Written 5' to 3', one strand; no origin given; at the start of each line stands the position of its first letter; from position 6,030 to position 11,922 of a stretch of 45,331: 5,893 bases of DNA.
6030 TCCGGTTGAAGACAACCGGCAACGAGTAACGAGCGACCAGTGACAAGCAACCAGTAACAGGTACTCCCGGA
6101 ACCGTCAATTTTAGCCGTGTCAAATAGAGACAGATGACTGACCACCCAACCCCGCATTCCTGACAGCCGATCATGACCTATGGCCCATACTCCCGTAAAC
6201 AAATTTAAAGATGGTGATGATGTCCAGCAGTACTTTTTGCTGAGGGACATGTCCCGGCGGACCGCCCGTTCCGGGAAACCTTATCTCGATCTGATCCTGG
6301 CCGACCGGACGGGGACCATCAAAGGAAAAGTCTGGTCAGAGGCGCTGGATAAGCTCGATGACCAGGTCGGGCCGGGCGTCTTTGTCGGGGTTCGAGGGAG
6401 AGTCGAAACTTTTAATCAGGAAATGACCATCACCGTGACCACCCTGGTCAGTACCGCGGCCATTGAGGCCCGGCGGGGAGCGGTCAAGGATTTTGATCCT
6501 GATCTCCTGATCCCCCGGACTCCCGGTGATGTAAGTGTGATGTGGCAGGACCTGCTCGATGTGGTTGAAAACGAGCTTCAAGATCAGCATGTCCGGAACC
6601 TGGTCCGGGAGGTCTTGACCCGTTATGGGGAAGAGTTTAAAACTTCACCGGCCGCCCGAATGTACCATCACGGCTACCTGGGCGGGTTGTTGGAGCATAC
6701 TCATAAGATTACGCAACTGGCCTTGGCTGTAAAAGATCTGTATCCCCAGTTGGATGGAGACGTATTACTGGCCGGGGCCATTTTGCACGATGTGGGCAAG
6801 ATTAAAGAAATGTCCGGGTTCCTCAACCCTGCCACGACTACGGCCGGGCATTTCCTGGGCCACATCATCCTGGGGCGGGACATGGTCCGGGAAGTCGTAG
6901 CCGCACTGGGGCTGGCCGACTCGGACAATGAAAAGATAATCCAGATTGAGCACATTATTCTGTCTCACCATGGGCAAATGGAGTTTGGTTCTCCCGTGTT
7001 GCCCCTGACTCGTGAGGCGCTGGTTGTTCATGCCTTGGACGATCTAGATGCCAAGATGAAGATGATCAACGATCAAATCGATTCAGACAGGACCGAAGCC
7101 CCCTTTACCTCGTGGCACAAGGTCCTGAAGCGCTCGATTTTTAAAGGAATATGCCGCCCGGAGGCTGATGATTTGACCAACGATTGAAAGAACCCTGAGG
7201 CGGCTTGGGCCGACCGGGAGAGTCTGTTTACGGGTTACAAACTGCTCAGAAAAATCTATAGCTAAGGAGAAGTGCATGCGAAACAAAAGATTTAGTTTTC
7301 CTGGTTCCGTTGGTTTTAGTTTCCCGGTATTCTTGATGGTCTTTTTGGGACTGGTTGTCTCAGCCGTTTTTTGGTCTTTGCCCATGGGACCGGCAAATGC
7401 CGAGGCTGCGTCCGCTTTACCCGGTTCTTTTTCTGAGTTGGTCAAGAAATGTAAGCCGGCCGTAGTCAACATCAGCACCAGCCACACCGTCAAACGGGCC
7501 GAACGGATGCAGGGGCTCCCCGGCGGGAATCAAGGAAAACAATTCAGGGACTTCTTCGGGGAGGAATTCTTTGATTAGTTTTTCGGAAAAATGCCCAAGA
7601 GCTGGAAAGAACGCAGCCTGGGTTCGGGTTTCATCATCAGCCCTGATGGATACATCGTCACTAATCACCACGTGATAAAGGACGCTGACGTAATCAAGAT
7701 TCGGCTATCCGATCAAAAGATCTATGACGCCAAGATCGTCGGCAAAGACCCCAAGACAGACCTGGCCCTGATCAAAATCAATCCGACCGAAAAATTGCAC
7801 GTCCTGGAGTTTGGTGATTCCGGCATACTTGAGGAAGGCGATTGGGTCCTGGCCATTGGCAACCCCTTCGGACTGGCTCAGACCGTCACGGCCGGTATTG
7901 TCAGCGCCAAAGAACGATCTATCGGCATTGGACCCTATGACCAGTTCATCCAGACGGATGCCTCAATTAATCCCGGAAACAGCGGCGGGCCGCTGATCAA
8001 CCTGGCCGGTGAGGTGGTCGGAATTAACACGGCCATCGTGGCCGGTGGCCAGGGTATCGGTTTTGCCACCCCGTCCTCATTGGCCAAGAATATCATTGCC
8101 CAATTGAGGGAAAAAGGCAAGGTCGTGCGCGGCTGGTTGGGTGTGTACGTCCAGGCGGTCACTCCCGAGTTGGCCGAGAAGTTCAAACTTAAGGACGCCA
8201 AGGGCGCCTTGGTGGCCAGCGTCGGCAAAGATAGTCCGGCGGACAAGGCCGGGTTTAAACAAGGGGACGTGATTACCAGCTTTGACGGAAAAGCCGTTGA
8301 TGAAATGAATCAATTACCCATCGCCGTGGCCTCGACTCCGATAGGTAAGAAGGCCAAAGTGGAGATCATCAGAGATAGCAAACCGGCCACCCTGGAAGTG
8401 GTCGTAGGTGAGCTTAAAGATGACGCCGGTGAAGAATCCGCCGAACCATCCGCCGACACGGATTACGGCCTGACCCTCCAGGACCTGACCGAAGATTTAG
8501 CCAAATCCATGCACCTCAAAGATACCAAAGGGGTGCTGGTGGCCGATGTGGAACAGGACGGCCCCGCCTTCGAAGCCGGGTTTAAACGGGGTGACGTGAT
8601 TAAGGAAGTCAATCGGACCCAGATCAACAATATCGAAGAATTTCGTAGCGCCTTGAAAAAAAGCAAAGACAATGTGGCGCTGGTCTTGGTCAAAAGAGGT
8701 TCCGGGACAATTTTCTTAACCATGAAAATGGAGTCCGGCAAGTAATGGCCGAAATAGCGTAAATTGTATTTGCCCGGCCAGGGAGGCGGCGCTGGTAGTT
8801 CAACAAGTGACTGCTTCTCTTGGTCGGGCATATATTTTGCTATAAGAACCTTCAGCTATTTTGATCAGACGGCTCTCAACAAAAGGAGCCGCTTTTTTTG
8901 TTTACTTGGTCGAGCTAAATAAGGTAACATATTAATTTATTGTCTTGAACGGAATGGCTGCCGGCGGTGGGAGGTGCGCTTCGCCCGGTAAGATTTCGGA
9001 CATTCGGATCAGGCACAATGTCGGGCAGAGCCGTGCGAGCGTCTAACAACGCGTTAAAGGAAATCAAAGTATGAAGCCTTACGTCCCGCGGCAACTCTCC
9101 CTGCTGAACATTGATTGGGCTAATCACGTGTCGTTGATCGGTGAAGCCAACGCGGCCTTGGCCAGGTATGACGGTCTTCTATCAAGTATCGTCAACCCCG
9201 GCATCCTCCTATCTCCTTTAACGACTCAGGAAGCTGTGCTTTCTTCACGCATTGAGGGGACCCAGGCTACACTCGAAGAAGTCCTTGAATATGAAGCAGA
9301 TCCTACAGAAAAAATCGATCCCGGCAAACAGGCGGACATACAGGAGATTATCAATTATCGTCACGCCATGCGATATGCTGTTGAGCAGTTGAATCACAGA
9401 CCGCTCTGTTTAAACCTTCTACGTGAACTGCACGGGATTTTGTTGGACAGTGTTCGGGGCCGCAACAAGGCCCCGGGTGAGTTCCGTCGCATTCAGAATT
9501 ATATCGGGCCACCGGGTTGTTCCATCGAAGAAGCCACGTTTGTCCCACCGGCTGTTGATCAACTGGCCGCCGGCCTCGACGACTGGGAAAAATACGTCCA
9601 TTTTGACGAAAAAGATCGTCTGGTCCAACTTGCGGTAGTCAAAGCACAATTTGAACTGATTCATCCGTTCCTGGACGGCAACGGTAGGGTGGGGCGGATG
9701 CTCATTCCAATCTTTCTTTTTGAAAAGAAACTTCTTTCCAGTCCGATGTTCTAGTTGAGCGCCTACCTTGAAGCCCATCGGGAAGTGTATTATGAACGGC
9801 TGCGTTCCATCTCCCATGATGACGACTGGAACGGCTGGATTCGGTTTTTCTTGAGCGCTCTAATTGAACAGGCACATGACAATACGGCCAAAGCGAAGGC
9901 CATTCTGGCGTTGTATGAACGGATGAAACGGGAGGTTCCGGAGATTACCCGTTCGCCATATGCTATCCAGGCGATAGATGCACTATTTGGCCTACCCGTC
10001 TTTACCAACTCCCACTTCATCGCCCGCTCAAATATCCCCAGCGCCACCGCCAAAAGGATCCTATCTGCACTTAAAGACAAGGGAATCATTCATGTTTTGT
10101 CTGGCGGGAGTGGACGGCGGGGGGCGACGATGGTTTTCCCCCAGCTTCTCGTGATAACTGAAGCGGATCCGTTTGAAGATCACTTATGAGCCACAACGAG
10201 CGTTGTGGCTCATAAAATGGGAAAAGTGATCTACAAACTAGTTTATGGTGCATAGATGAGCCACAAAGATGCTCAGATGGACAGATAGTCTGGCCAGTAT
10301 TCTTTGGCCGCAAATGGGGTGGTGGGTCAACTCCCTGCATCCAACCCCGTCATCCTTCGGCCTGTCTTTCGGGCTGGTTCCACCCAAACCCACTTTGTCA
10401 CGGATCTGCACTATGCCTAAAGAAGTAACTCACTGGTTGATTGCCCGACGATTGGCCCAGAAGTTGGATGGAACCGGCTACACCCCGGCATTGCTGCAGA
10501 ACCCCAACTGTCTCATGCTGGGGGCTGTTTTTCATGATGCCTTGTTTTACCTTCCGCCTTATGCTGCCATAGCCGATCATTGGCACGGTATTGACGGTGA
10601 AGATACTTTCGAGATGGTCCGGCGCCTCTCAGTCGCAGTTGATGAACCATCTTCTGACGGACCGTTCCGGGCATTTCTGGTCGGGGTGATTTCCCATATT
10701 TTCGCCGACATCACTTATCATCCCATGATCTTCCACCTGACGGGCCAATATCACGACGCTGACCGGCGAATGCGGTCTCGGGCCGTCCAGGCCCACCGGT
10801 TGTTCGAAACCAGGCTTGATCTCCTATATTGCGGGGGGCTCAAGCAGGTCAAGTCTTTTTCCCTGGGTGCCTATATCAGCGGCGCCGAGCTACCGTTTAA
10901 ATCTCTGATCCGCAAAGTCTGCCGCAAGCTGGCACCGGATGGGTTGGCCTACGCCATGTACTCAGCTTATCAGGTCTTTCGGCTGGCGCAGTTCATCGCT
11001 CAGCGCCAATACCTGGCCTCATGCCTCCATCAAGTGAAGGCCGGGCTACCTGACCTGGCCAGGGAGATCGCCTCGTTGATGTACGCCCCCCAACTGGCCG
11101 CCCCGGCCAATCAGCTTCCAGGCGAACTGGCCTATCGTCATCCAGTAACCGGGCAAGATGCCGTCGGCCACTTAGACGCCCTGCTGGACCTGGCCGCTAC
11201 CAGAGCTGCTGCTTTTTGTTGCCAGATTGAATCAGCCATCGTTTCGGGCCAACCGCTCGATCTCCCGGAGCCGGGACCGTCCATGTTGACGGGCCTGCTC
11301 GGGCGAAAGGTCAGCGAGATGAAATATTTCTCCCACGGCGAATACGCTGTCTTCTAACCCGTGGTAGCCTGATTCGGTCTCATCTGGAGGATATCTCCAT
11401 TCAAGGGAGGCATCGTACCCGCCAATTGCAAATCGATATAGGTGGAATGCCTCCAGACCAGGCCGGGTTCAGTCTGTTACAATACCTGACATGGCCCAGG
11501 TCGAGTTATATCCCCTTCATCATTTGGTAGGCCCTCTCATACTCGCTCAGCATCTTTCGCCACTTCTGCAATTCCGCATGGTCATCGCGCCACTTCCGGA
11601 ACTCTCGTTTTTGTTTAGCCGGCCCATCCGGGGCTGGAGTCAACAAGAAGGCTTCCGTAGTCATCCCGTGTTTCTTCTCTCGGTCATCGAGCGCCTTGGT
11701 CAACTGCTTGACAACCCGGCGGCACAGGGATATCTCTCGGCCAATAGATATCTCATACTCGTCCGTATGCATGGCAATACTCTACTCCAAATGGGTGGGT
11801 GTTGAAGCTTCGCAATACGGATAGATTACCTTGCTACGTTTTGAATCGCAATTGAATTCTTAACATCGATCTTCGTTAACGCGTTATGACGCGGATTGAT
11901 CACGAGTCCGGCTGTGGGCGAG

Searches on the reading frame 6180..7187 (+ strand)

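Call 19: search_protein_families(library=pfam, proteins=[window:6180-7187:+], max_evalue=0.001)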
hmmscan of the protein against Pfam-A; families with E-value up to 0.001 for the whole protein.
window:6180-7187:+ (335 aa): 3 families
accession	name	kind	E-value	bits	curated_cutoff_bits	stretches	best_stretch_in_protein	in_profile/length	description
PF01966.28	HD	-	7.4e-15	55.7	22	1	171-291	2-115/116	HD domain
PF01336.31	tRNA_anti-codon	-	1.3e-09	38.3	27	1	26-88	10-71/75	OB-fold nucleic acid binding domain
PF07514.17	TraI_2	-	3.4e-06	26.7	23.9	1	133-186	29-82/324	Putative helicase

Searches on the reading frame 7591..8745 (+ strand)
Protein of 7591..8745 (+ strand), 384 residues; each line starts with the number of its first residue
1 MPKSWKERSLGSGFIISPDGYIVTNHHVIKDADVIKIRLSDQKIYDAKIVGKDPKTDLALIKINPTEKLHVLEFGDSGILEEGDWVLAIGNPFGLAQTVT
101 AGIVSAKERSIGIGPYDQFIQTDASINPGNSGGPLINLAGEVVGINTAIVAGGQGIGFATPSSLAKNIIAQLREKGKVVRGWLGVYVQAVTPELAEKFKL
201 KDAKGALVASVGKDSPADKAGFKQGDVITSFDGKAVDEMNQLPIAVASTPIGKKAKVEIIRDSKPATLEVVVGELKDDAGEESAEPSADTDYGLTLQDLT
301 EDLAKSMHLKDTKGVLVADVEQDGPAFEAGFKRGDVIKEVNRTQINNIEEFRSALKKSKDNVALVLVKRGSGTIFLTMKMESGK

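Call 19: search_protein_families(library=pfam, proteins=[window:7591-8745:+], max_evalue=0.001)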
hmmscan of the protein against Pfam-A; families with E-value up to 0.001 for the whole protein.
window:7591-8745:+ (384 aa): 8 families
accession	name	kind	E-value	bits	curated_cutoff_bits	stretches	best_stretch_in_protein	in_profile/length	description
PF13365.12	Trypsin_2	-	2e-37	129.5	27.6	1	11-145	1-144/144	Trypsin-like peptidase domain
PF13180.12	PDZ_2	-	8.6e-29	100.1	27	2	183-271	3-79/80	PDZ domain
PF00089.32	Trypsin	-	2.1e-21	77.2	20.6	1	10-169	26-220/220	Trypsin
PF17820.7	PDZ_6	-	2.3e-19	69.3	27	2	208-242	2-36/54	PDZ domain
PF00595.29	PDZ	-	2e-17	63.8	23.2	2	293-366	13-80/81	PDZ domain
PF12812.13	PDZ_1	-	4.4e-06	27.1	28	1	293-361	12-78/78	PDZ-like domain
PF10459.15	Peptidase_S46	-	1.1e-05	24.8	22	0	11-30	49-68/698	Peptidase S46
PF14685.13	PDZ_Tricorn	-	3.2e-05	24.3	25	0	321-370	28-79/88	Tricorn protease PDZ domain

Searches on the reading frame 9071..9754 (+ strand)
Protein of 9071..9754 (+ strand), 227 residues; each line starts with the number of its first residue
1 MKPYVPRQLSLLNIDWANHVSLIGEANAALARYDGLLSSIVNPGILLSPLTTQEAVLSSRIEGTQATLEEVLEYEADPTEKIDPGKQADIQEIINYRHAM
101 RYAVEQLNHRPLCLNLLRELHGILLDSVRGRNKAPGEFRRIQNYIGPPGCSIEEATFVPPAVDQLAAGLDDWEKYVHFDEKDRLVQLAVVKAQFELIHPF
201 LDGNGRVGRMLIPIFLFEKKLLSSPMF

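Call 3: search_protein_families(library=pfam, proteins=[window:9071-9754:+], max_evalue=0.1)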
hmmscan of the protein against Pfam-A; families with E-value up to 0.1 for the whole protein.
window:9071-9754:+ (227 aa): 2 families
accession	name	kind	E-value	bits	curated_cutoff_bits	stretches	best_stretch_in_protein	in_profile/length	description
PF13784.11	Fic_N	-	1.7e-28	98.9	26.7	1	21-105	2-82/82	Fic/DOC family N-terminal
PF02661.23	Fic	-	2.6e-18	67.1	24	1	111-216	1-93/93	Fic/DOC family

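Call 4: search_protein_families(library=padloc, proteins=[window:9071-9754:+], max_evalue=0.1)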
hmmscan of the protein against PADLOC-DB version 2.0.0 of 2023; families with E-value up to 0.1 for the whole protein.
window:9071-9754:+ (227 aa): 7 families
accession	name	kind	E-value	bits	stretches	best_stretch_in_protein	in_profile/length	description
PDLC03963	SoFic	-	7.6e-76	253.8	1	1-227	6-223/361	-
PDLC04840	PDC-S04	-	4.3e-22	76.9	1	50-220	11-178/227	-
PDLC04836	PDC-S04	-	5.7e-19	66.3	1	57-212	32-183/244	-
PDLC04837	PDC-S04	-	1.1e-18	65.3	1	58-218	33-185/234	-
PDLC04966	PDC-S24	-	3.8e-15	53.7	1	93-226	216-346/497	-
PDLC04839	PDC-S04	-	6.4e-10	37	1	104-216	50-159/205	-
PDLC04838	PDC-S04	-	9.2e-07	26.8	1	109-217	60-163/209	-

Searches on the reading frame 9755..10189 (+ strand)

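Call 3: search_protein_families(library=pfam, proteins=[window:9755-10189:+], max_evalue=0.1)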
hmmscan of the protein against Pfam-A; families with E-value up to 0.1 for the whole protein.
window:9755-10189:+ (144 aa): 3 families
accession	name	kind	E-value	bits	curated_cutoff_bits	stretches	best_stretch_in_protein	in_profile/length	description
PF01978.25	TrmB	-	0.021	15.1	25.6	1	90-117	30-57/68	Sugar-specific transcriptional regulator TrmB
PF02082.26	Rrf2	-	0.053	14.1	30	1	67-120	5-61/132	Iron-dependent Transcriptional regulator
PF03297.21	Ribosomal_S25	-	0.072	13.8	28.8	0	83-118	57-92/101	S25 ribosomal protein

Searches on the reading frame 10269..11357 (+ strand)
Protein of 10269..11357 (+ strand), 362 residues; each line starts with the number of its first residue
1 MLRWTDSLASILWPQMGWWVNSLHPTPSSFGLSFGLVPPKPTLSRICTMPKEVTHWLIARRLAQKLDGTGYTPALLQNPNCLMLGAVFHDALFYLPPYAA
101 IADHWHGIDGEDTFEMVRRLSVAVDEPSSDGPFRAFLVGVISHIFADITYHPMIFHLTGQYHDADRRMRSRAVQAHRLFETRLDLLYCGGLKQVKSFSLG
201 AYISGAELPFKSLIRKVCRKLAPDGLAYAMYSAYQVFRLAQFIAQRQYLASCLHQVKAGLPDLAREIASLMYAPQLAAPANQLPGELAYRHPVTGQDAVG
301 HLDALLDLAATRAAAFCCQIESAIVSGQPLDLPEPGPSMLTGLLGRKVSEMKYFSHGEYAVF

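Call 3: search_protein_families(library=pfam, proteins=[window:10269-11357:+], max_evalue=0.1)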
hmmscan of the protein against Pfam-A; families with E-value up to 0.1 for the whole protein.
window:10269-11357:+ (362 aa): 1 family
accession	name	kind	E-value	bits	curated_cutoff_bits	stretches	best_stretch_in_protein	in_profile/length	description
PF00882.24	Zn_dep_PLPC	-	3.1e-15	56.9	26.8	1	54-188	1-125/167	Zinc dependent phospholipase C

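Call 4: search_protein_families(library=padloc, proteins=[window:10269-11357:+], max_evalue=0.1)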
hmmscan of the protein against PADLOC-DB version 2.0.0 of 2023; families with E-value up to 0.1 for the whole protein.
window:10269-11357:+ (362 aa): 0 families

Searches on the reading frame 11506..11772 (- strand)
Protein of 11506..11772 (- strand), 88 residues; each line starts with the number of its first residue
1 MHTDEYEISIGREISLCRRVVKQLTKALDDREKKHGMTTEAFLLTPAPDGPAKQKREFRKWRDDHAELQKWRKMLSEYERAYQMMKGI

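Call 3: search_protein_families(library=pfam, proteins=[window:11506-11772:-], max_evalue=0.1)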
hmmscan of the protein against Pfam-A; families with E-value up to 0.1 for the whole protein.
window:11506-11772:- (88 aa): 1 family
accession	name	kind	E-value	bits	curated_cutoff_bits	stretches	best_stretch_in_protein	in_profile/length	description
PF08581.15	Tup_N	-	0.076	13.8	28.7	0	59-86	32-59/77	Tup N-terminal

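Call 4: search_protein_families(library=padloc, proteins=[window:11506-11772:-], max_evalue=0.1)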
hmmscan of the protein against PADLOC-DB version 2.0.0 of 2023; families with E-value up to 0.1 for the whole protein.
window:11506-11772:- (88 aa): 0 families

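Call 9: search_protein_families(library=ncbifam, proteins=[window:11506-11772:-], max_evalue=1)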
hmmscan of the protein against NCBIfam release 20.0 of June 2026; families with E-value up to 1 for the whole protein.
window:11506-11772:- (88 aa): 0 families

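Call 95: find_homologous_proteins(query=window:11506-11772:-, max_evalue=0.001)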
Query window:11506-11772:- (88 aa): 80 proteins with E <= 0.001 among 81 candidates.
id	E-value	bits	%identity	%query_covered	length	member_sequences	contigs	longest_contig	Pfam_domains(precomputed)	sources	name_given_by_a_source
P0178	7.3e-47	174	91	100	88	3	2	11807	-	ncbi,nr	ncbi:MAG: hypothetical protein HQK58_14520 [Deltaproteobacteria bacterium]|nr:hypothetical protein [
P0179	1.2e-32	129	89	80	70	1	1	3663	-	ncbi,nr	ncbi:MAG: hypothetical protein HQK58_15550, partial [Deltaproteobacteria bacterium]|nr:hypothetical 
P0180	1.5e-32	129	66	100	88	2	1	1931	-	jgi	jgi:hypothetical protein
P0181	8.4e-30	120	65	100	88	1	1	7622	-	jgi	jgi:hypothetical protein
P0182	3.9e-28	115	63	100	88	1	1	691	-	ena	-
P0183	5.2e-28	114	63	100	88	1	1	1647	-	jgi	jgi:hypothetical protein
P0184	4.6e-26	108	60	100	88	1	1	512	-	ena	-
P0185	1.1e-25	107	59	100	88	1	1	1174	-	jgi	jgi:hypothetical protein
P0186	3.5e-25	105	55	98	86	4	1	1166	-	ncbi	-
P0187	5.9e-24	101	57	100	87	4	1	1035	-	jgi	-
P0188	6.0e-24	101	62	98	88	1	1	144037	-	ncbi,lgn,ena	-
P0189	7.3e-24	101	59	100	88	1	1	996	-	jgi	jgi:hypothetical protein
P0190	2.6e-23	99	56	98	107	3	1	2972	-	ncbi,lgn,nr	ncbi:MAG TPA: hypothetical protein DCZ69_07840 [Syntrophobacteraceae bacterium]|nr:hypothetical prot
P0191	6.8e-23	98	56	99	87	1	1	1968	-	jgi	-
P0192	1.1e-22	97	57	100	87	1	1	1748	-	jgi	jgi:hypothetical protein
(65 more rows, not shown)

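Call 96: find_encoding_contigs(protein=P0178, flank=10000, max_places=3)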
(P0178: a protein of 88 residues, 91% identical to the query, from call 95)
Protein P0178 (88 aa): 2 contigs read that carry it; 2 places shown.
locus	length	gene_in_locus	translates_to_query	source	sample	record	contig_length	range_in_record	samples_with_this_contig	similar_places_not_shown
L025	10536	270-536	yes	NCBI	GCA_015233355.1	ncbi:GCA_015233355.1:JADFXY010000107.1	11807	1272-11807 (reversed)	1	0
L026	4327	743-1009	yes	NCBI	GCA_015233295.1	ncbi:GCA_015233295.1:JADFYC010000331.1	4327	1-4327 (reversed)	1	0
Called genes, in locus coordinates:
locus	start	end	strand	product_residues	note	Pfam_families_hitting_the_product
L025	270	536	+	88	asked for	-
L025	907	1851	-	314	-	PF00882:Zn_dep_PLPC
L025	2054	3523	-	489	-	PF00089:Trypsin, PF13365:Trypsin_2, PF00595:PDZ (weak), PF13180:PDZ_2, PF17820:PDZ_6, PF00595:PDZ (weak), PF13180:PDZ_2, PF17820:PDZ_6 (weak), +2 more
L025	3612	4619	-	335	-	PF01336:tRNA_anti-codon, PF01966:HD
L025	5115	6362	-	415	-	PF02812:ELFV_dehydrog_N, PF00208:ELFV_dehydrog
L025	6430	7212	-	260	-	PF03306:AAL_decarboxy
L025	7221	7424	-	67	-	-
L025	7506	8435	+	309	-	-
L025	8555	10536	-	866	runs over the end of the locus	PF02861:Clp_N, PF23569:NBD_SMAX1, PF00004:AAA, PF17871:AAA_lid_9, PF00004:AAA, PF07724:AAA_2, PF07728:AAA_5, PF10431:ClpB_D2-small, +9 more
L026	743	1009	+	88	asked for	-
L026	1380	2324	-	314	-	PF00882:Zn_dep_PLPC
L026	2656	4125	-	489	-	PF00089:Trypsin, PF13365:Trypsin_2, PF00595:PDZ (weak), PF13180:PDZ_2, PF17820:PDZ_6, PF00595:PDZ, PF13180:PDZ_2, PF17820:PDZ_6 (weak), +2 more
